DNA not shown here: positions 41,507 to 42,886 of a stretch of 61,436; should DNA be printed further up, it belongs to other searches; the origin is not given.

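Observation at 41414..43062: Compact radical-SAM RiPP cassette with an unannotated 38-aa precursor (PqqD-like, rSAM, peptide)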

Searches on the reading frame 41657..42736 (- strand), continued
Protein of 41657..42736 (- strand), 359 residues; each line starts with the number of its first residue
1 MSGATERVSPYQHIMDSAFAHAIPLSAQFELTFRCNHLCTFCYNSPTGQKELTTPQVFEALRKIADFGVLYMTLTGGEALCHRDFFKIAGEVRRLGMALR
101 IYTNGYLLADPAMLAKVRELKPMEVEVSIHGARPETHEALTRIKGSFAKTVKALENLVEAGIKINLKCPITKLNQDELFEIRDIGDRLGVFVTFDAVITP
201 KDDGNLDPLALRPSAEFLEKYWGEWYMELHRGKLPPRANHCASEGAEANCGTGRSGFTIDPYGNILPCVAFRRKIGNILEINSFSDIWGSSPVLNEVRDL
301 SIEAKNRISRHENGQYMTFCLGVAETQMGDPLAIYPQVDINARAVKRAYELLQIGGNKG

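Call 41: predict_structure(alignment_id=A2)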
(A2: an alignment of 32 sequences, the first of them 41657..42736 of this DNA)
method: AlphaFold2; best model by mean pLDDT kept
length: 359 residues; sequences in the alignment: 32
mean_pLDDT: 81.8   pTM: 0.81
mean pLDDT of the five models: 81.8, 80.4, 79.4, 76.7, 73.2
residues with pLDDT >= 90: 133; 70-90: 152; 50-70: 48; < 50: 26
segments of 3 or more residues with pLDDT < 50: 1-5, 35-44, 202-204, 354-359
pLDDT, mean of each block of 10 residues (from residue 1): 50 70 83 51 55 94 94 87 94 97 94 97 94 92 92 98 93 92 95 69 58 84 87 77 57 74 84 86 85 85 86 85 81 84 85 50
secondary structure, 60 per line:
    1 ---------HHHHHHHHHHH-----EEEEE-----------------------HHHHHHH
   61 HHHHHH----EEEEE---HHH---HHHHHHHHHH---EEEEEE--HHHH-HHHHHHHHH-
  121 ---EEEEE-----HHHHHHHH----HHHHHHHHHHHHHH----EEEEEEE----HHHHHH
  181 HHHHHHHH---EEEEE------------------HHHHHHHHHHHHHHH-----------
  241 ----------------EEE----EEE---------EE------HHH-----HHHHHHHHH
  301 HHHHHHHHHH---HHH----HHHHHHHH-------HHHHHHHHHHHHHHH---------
elements in order: H10-20 E26-30 H54-66 E71-75 H85-94 E98-103 H106-109 H111-119 E124-128 H134-141 H146-159 E164-170 H175-188 E192-196 H215-229 E257-259 E264-266 H292-310 H321-328 H336-350

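Call 44: fold_search(model_id=the predicted structure, library=pdb)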
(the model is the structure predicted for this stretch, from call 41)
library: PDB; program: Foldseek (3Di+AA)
matches with E <= 10: 1660; with E <= 0.001: 147
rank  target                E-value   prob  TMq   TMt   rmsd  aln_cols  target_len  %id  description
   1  6efn                  6.5e-14  1.00  0.59  0.56   4.5       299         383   24  Structure of a RiPP maturase, SkfB (released 2018-10-24)
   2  7vob                  4.1e-13  1.00  0.57  0.62   8.2       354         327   18  The crystal structure of a Radical SAM Enzyme BlsE involved in the Biosynthesis of Blasticidin S (released 2022-05-04)
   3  6c8v                  1.4e-11  1.00  0.58  0.65   6.1       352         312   20  X-ray structure of PqqE from Methylobacterium extorquens (released 2018-02-14)
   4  5v1q_B                1.0e-10  1.00  0.59  0.49   5.7       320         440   17  Crystal structure of Streptococcus suis SuiB (released 2017-08-30)
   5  5v1s_A                1.4e-10  1.00  0.66  0.57   5.6       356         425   17  Crystal structure of Streptococcus suis SuiB bound to S-adenosylmethionine (released 2017-08-30)
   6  5v1t_A                1.8e-10  1.00  0.61  0.52   6.4       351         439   17  Crystal structure of Streptococcus suis SuiB bound to precursor peptide SuiA (released 2017-08-30)
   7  5why_B                1.8e-10  1.00  0.64  0.56   7.1       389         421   19  Structural Insights into Thioether Bond Formation in the Biosynthesis of Sactipeptides (released 2017-07-26)
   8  8hzv_C                2.1e-10  1.00  0.50  0.39   8.6       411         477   14  The crystal structure of a Radical SAM Enzyme DesII (released 2024-07-10)
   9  5v1q_A                2.4e-10  1.00  0.61  0.52   6.6       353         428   18  Crystal structure of Streptococcus suis SuiB (released 2017-08-30)
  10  4k39_A                3.2e-10  1.00  0.66  0.66   5.3       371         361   16  Native anSMEcpe with bound AdoMet and Cp18Cys peptide (released 2013-05-08)
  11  2fb2_B                4.2e-10  1.00  0.53  0.57   8.3       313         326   16  Structure of the MoaA Arg17/266/268/Ala triple mutant (released 2006-05-09)
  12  8hzy_B                5.5e-10  1.00  0.46  0.38   9.5       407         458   16  The crystal structure of a Radical SAM Enzyme DesII (released 2024-07-10)
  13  4k38_B                7.3e-10  1.00  0.68  0.68   4.9       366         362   17  Native anSMEcpe with bound AdoMet and Kp18Cys peptide (released 2013-05-08)
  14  5v1s_B                7.3e-10  1.00  0.57  0.49   9.2       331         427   18  Crystal structure of Streptococcus suis SuiB bound to S-adenosylmethionine (released 2017-08-30)
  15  8hzv_A                9.1e-10  1.00  0.48  0.38   9.0       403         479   16  The crystal structure of a Radical SAM Enzyme DesII (released 2024-07-10)
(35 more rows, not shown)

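Call 45: find_homologous_proteins(query=P0242, max_evalue=1e-40)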
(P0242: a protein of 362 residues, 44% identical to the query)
Query P0242 (362 aa): 191 proteins with E <= 1e-40 among 5071 candidates; the best 120 are listed.
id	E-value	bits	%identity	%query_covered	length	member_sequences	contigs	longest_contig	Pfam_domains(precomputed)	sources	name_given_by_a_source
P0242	7.3e-246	833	100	100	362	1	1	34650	PF13186.12,PF04055.28,PF13353.12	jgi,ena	-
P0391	4.5e-180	616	74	95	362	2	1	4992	PF13186.12,PF04055.28,PF13353.12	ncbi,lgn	-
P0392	8.1e-176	602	73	95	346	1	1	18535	PF13186.12,PF04055.28,PF13353.12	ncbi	ncbi:MAG: radical SAM protein [Acidobacteriota bacterium]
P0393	7.4e-172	589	69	97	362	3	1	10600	PF13186.12,PF04055.28,PF13353.12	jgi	jgi:radical SAM protein with 4Fe4S-binding SPASM domain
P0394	1.8e-162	558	67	94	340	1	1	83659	PF13186.12,PF04055.28,PF13353.12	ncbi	-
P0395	2.6e-101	357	46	95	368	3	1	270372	PF13186.12,PF04055.28,PF13353.12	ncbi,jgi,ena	-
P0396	3.2e-101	357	49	92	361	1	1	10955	PF13186.12,PF04055.28,PF13353.12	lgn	-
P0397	7.7e-100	352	46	94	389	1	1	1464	PF04055.28,PF13353.12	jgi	jgi:MoaA/NifB/PqqE/SkfB family radical SAM enzyme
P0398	6.0e-99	349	47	96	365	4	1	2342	PF13186.12,PF04055.28,PF13353.12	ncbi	-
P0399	8.6e-99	349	46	92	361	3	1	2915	PF13186.12,PF04055.28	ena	-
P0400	5.2e-97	343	46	94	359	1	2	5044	PF04055.28,PF13353.12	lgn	-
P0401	6.4e-96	340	46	96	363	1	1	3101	PF13186.12,PF04055.28,PF13353.12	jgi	jgi:radical SAM protein with 4Fe4S-binding SPASM domain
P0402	8.2e-96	339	46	96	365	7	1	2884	PF04055.28,PF13353.12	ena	-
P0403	1.9e-95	338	46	96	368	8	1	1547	PF13186.12,PF04055.28,PF13353.12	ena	-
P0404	6.3e-95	336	45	91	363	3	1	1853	PF13186.12,PF04055.28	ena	-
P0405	6.6e-95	336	46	96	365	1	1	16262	PF13186.12,PF04055.28,PF13353.12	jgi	jgi:radical SAM protein with 4Fe4S-binding SPASM domain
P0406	3.5e-94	334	46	94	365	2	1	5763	PF04055.28,PF13353.12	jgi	jgi:radical SAM protein with 4Fe4S-binding SPASM domain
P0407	3.9e-94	334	48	87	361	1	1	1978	PF13186.12,PF04055.28,PF13353.12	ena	-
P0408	4.2e-94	334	46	96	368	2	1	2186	PF13186.12,PF04055.28,PF13353.12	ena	-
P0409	4.9e-94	333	46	96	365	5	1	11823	PF13186.12,PF04055.28,PF13353.12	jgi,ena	-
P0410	7.8e-94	333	46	96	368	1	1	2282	PF13186.12,PF04055.28,PF13353.12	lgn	-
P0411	1.3e-93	332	46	91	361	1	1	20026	PF13186.12,PF04055.28,PF13353.12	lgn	-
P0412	1.8e-93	332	45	94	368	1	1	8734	PF13186.12,PF04055.28,PF13353.12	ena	-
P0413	2.1e-93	331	46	96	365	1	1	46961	PF13186.12,PF04055.28,PF13353.12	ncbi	-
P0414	2.1e-93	331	46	94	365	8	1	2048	PF13186.12,PF04055.28,PF13353.12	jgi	jgi:radical SAM protein with 4Fe4S-binding SPASM domain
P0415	2.6e-93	331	46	96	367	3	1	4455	PF13186.12,PF04055.28,PF13353.12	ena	-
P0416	3.8e-93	330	45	94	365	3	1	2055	PF13186.12,PF04055.28,PF13353.12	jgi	jgi:MoaA/NifB/PqqE/SkfB family radical SAM enzyme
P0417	6.6e-93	330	46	94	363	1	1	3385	PF13186.12,PF04055.28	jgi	-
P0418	9.2e-93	329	46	94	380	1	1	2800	PF04055.28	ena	-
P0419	1.1e-92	329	44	91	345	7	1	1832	PF13186.12,PF04055.28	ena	-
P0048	1.1e-92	329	43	100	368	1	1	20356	PF13186.12,PF04055.28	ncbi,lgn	-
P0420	1.3e-92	329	46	96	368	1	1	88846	PF13186.12,PF04055.28,PF13353.12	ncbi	-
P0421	1.5e-92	328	45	94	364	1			PF13186.12,PF04055.28,PF13353.12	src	-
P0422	1.6e-92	328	46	93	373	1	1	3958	PF04055.28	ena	-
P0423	2.5e-92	328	43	96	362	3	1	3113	PF13186.12,PF04055.28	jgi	jgi:radical SAM protein with 4Fe4S-binding SPASM domain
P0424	4.3e-92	327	45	94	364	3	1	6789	PF13186.12,PF04055.28,PF13353.12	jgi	jgi:radical SAM protein with 4Fe4S-binding SPASM domain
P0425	4.4e-92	327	46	94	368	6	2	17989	PF13186.12,PF04055.28,PF13353.12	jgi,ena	-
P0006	7.0e-92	326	44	96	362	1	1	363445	PF13186.12,PF04055.28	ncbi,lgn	-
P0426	7.4e-92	326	45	95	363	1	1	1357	PF13186.12,PF04055.28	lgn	-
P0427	7.7e-92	326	43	96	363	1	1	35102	PF04055.28,PF13353.12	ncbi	-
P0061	9.4e-92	326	45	96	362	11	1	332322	PF13186.12,PF04055.28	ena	-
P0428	1.2e-91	325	45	96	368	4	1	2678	PF13186.12,PF04055.28,PF13353.12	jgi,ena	-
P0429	2.4e-91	324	44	94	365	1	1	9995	PF04055.28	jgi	jgi:MoaA/NifB/PqqE/SkfB family radical SAM enzyme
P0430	2.9e-91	324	44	96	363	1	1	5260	PF04055.28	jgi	jgi:MoaA/NifB/PqqE/SkfB family radical SAM enzyme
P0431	3.0e-91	324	45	96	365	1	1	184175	PF13186.12,PF04055.28,PF13353.12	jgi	jgi:radical SAM protein with 4Fe4S-binding SPASM domain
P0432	3.8e-91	324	45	96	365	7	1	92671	PF13186.12,PF04055.28,PF13353.12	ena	-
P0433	1.0e-90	322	45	94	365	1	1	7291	PF13186.12,PF04055.28,PF13353.12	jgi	jgi:radical SAM protein with 4Fe4S-binding SPASM domain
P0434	1.2e-90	322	42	96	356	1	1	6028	PF13186.12,PF04055.28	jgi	jgi:radical SAM protein with 4Fe4S-binding SPASM domain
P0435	1.4e-90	322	45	94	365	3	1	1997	PF13186.12,PF04055.28,PF13353.12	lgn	-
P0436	1.5e-90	322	44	96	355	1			PF13186.12,PF04055.28,PF13353.12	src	-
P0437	1.7e-90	322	42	96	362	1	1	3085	PF04055.28,PF13353.12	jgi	jgi:radical SAM protein with 4Fe4S-binding SPASM domain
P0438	2.0e-90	321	46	94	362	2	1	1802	PF13186.12,PF04055.28,PF13353.12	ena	-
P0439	4.5e-90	320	43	96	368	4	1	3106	PF13186.12,PF04055.28,PF13353.12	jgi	-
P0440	6.3e-90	320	45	94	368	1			PF04055.28,PF13353.12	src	-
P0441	6.6e-90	320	45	94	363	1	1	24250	PF13186.12,PF04055.28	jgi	jgi:MoaA/NifB/PqqE/SkfB family radical SAM enzyme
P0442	8.6e-90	319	44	95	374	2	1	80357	PF13186.12,PF04055.28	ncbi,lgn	ncbi:MAG: radical SAM/SPASM domain-containing protein [Acidobacteriota bacterium]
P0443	1.3e-89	319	44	96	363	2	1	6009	PF13186.12,PF04055.28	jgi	jgi:radical SAM protein with 4Fe4S-binding SPASM domain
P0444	1.8e-89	318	45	96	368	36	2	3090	PF13186.12,PF04055.28,PF13353.12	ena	-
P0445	2.4e-89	318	43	96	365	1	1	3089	PF04055.28,PF13353.12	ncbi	-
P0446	4.3e-89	317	43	95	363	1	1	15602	PF13186.12,PF04055.28,PF13353.12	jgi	jgi:MoaA/NifB/PqqE/SkfB family radical SAM enzyme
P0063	4.5e-89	317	44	94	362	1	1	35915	PF13186.12,PF04055.28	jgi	jgi:MoaA/NifB/PqqE/SkfB family radical SAM enzyme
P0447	5.0e-89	317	44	94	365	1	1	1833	PF13186.12,PF04055.28,PF13353.12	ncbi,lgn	ncbi:MAG: radical SAM/SPASM domain-containing protein [Candidatus Polarisedimenticolia bacterium]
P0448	5.6e-89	317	47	84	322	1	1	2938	PF13186.12,PF04055.28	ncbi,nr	ncbi:MAG TPA: radical SAM protein, partial [Gemmatimonadales bacterium]|nr:radical SAM protein [Gemm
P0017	6.2e-89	317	44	95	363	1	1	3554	PF04055.28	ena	-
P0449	8.3e-89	316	46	90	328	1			PF13186.12,PF04055.28,PF13353.12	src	-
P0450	8.4e-89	316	43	96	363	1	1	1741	PF04055.28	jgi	jgi:MoaA/NifB/PqqE/SkfB family radical SAM enzyme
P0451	8.5e-89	316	43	98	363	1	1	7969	PF13186.12,PF04055.28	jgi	jgi:radical SAM protein with 4Fe4S-binding SPASM domain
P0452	9.5e-89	316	46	94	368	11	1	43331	PF13186.12,PF04055.28,PF13353.12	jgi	-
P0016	1.0e-88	316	44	97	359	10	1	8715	PF13186.12,PF04055.28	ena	-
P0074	2.6e-88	315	44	94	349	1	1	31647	PF13186.12,PF04055.28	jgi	jgi:MoaA/NifB/PqqE/SkfB family radical SAM enzyme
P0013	2.6e-88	314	44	95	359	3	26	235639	PF04055.28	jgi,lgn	jgi:MoaA/NifB/PqqE/SkfB family radical SAM enzyme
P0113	2.8e-88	314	43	96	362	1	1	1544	PF04055.28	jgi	jgi:MoaA/NifB/PqqE/SkfB family radical SAM enzyme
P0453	2.9e-88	314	46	94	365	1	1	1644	PF04055.28,PF13353.12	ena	-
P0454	6.2e-88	313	43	96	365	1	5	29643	PF13186.12,PF04055.28,PF13353.12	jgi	jgi:MoaA/NifB/PqqE/SkfB family radical SAM enzyme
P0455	6.7e-88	313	46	94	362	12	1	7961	PF13186.12,PF04055.28,PF13353.12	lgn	-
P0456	6.8e-88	313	43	94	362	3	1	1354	PF04055.28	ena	-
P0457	7.1e-88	313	42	97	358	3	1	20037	PF13186.12,PF04055.28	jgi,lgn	jgi:MoaA/NifB/PqqE/SkfB family radical SAM enzyme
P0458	9.9e-88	313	43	93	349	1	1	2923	PF04055.28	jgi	jgi:MoaA/NifB/PqqE/SkfB family radical SAM enzyme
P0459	1.3e-87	312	42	96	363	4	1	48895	PF04055.28,PF13353.12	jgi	jgi:radical SAM protein with 4Fe4S-binding SPASM domain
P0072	3.6e-87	311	42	95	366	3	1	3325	PF04055.28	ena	-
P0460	3.8e-87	311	44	96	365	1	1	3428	PF04055.28,PF13353.12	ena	-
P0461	4.4e-87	310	43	95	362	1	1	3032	PF04055.28,PF13353.12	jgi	-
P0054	4.6e-87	310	42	97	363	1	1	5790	PF13186.12,PF04055.28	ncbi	-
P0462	1.0e-86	309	43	96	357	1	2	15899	PF04055.28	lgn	-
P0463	1.6e-86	309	44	96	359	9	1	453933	PF04055.28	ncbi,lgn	-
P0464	3.8e-86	307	44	94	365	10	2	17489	PF13186.12,PF04055.28,PF13353.12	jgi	jgi:radical SAM protein with 4Fe4S-binding SPASM domain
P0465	4.8e-86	307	45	92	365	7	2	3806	PF13186.12,PF04055.28,PF13353.12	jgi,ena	-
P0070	1.7e-85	305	43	94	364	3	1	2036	PF13186.12,PF04055.28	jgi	jgi:MoaA/NifB/PqqE/SkfB family radical SAM enzyme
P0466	2.7e-85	305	44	94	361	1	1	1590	PF04055.28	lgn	-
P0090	3.0e-85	304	41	96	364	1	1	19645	PF04055.28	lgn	-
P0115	3.9e-85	304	42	97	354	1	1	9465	PF04055.28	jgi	-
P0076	4.7e-85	304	41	94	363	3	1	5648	PF04055.28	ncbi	-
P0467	5.4e-85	304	41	95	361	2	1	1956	PF04055.28,PF13353.12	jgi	jgi:radical SAM protein with 4Fe4S-binding SPASM domain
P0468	2.1e-84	302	42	95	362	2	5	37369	PF04055.28,PF13353.12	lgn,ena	-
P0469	3.5e-84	301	42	95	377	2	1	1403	PF13186.12,PF04055.28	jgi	jgi:mycofactocin biosynthetic radical S-adenosylmethionine protein MftC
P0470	5.0e-84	300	42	95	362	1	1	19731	PF04055.28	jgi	jgi:MoaA/NifB/PqqE/SkfB family radical SAM enzyme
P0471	8.0e-84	300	42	95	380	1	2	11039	PF13186.12,PF04055.28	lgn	-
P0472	8.1e-84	300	42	95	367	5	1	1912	PF04055.28,PF13353.12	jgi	jgi:radical SAM protein with 4Fe4S-binding SPASM domain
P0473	1.0e-83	299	42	95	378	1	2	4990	PF13186.12,PF04055.28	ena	-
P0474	1.4e-82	296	43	93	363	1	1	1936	PF04055.28,PF13353.12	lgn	-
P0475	2.7e-82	295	41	94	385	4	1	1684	PF13186.12,PF04055.28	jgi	jgi:radical SAM protein with 4Fe4S-binding SPASM domain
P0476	5.6e-82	294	48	78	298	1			PF04055.28,PF13353.12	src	-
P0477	7.1e-82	293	41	95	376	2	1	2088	PF13186.12,PF04055.28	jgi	jgi:MoaA/NifB/PqqE/SkfB family radical SAM enzyme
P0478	8.3e-82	293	41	95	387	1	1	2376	PF13186.12,PF04055.28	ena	-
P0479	3.0e-81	291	40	96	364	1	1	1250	PF04055.28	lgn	-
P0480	1.0e-80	289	41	94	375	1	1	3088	PF13186.12,PF04055.28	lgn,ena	-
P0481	1.6e-80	289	42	93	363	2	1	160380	PF13186.12,PF04055.28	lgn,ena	-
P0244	3.3e-79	285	40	95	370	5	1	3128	PF13186.12,PF04055.28,PF13353.12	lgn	-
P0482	5.2e-79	284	40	93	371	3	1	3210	PF04055.28,PF13353.12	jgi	jgi:MoaA/NifB/PqqE/SkfB family radical SAM enzyme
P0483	6.8e-73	264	41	90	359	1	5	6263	PF04055.28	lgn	-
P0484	1.2e-70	256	40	92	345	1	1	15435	PF13186.12,PF04055.28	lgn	-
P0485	7.5e-70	254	39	90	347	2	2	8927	PF13186.12,PF04055.28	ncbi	-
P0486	9.5e-68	247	36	95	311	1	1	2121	PF04055.28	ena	-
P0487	2.0e-67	246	39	86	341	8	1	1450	PF13186.12,PF04055.28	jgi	jgi:MoaA/NifB/PqqE/SkfB family radical SAM enzyme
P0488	2.9e-67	245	40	85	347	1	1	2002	PF13186.12,PF04055.28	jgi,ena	-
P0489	6.8e-67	244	37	96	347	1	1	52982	PF13186.12,PF04055.28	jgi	jgi:MoaA/NifB/PqqE/SkfB family radical SAM enzyme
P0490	3.9e-66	242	39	85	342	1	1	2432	PF13186.12,PF04055.28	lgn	-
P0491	3.9e-66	242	37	92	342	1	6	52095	PF13186.12,PF04055.28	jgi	jgi:MoaA/NifB/PqqE/SkfB family radical SAM enzyme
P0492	1.9e-65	239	39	89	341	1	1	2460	PF13186.12,PF04055.28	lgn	-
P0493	2.1e-65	239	38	92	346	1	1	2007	PF13186.12,PF04055.28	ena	-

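Call 46: find_encoding_contigs(protein=P0242, flank=5000, max_places=1)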
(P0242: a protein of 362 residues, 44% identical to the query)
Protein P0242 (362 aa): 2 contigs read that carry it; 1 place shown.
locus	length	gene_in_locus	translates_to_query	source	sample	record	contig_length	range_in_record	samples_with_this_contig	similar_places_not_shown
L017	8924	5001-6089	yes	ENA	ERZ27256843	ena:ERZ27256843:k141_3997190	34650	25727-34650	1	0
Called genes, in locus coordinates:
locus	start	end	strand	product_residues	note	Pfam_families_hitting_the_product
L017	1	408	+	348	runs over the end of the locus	-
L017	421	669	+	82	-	PF00037:Fer4 (weak), PF12797:Fer4_2 (weak), PF12837:Fer4_6 (weak), PF13237:Fer4_10, PF14697:Fer4_21 (faint), PF12838:Fer4_7, PF13187:Fer4_9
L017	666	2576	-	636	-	-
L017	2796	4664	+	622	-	PF00884:Sulfatase, PF01663:Phosphodiest, PF16347:SGSH_C (weak), PF14559:TPR_19 (faint)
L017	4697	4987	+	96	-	PF05402:PqqD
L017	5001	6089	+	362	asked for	PF04055:Radical_SAM, PF13353:Fer4_12 (weak), PF13186:SPASM (weak)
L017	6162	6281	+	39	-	-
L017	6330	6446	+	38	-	-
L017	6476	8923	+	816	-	?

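Call 47: find_encoding_contigs(protein=P0395, flank=5000, max_places=1)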
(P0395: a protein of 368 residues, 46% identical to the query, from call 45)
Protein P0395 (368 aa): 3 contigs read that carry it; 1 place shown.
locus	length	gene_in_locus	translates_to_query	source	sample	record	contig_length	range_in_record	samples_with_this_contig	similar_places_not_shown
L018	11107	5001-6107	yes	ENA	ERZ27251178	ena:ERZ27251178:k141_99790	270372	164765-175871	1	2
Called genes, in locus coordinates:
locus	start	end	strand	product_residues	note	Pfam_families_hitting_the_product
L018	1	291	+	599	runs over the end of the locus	PF01541:GIY-YIG (weak), PF27096:UvrC_M, PF22920:UvrC_RNaseH, PF08459:UvrC_RNaseH_dom, PF12826:HHH_2, PF14520:HHH_5 (weak)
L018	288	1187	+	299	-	PF00348:polyprenyl_synt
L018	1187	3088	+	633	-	PF01663:Phosphodiest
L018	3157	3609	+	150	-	-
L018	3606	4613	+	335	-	PF27840:ScmC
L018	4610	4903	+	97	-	PF05402:PqqD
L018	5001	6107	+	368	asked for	PF04055:Radical_SAM, PF13353:Fer4_12 (weak), PF13186:SPASM (weak)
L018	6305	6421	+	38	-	-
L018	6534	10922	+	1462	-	PF01364:Peptidase_C25, PF00041:fn3 (faint)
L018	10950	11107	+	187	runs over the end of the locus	PF07638:Sigma70_ECF (weak), PF04542:Sigma70_r2, PF08281:Sigma70_r4_2, PF00196:GerE (weak), PF04545:Sigma70_r4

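Call 48: find_encoding_contigs(protein=P0481, flank=5000, max_places=1)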
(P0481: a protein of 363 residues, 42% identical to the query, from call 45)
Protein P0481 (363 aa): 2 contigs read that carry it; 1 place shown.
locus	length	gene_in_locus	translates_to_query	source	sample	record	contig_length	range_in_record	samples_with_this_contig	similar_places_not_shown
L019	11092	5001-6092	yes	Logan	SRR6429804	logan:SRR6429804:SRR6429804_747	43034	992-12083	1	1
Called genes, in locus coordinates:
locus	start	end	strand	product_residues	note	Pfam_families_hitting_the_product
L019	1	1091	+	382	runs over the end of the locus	PF01841:Transglut_core, PF00515:TPR_1 (faint), PF07719:TPR_2 (faint), PF13176:TPR_7 (faint), PF13181:TPR_8 (faint), PF13414:TPR_11 (faint), PF13432:TPR_16 (weak), PF14559:TPR_19 (weak), +3 more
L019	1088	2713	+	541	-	-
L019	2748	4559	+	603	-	PF13431:TPR_17 (faint), PF13428:TPR_14 (faint), PF13424:TPR_12 (faint), PF14559:TPR_19 (faint), PF23914:TPR_CcmH_CycH (faint), PF00515:TPR_1 (faint), PF07719:TPR_2 (faint), PF13181:TPR_8 (faint)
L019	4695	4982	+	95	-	PF05402:PqqD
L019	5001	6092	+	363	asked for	PF04055:Radical_SAM, PF13186:SPASM (faint)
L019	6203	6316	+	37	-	-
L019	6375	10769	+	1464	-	PF08126:Propeptide_C25, PF01364:Peptidase_C25, PF00041:fn3 (faint)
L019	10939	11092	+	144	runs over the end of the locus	PF04542:Sigma70_r2, PF08281:Sigma70_r4_2, PF04545:Sigma70_r4, PF00196:GerE (weak), PF13384:HTH_23 (weak)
